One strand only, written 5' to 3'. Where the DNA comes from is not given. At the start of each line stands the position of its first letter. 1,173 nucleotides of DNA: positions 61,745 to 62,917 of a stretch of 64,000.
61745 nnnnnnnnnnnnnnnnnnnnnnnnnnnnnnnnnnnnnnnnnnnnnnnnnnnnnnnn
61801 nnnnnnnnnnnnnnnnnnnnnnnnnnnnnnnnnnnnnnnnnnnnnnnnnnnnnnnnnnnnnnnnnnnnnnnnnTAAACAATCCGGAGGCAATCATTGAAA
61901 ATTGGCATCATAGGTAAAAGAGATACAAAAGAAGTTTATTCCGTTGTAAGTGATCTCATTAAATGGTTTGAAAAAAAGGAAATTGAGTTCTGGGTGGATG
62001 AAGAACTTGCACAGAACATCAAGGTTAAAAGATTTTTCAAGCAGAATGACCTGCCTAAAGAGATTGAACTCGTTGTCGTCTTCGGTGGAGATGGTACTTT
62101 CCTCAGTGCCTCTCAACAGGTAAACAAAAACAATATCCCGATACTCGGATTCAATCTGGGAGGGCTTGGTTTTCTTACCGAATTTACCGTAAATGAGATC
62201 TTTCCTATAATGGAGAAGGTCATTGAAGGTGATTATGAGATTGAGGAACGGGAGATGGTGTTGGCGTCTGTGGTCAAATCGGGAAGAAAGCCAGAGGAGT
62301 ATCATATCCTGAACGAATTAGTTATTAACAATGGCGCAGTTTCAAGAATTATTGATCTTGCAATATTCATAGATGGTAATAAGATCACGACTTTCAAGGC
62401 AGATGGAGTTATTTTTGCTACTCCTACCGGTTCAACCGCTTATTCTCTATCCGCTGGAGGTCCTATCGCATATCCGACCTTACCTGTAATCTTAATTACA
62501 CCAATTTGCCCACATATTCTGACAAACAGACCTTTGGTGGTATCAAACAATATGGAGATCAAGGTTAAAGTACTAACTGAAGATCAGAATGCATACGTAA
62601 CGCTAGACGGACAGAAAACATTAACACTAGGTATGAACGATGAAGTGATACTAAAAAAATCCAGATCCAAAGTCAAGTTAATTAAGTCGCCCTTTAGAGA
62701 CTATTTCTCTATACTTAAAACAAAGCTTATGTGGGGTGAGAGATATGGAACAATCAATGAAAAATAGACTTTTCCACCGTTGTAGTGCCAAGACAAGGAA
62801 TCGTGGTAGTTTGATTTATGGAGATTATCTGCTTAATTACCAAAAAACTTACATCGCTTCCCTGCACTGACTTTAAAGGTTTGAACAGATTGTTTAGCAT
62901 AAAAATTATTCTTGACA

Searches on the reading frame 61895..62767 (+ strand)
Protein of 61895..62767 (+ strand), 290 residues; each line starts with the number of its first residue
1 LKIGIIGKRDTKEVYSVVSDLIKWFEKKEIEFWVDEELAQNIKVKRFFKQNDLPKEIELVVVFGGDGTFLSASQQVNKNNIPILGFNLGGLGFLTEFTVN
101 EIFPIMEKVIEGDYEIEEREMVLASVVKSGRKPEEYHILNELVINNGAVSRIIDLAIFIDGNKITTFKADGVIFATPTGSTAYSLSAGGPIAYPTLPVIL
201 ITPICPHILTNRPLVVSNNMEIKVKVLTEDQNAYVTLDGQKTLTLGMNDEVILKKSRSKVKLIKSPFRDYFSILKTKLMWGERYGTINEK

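Call 71: search_protein_families(library=pfam, proteins=[window:61895-62767:+], max_evalue=0.001)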
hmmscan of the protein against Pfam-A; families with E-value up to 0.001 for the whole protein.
window:61895-62767:+ (290 aa): 2 families
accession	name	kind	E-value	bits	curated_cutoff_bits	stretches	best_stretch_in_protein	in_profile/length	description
PF20143.4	NAD_kinase_C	-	2.7e-37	127.8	23.7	1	139-264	1-125/126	ATP-NAD kinase C-terminal domain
PF01513.26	NAD_kinase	-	1.4e-21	77.6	25.5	1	3-114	1-130/130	ATP-NAD kinase N-terminal domain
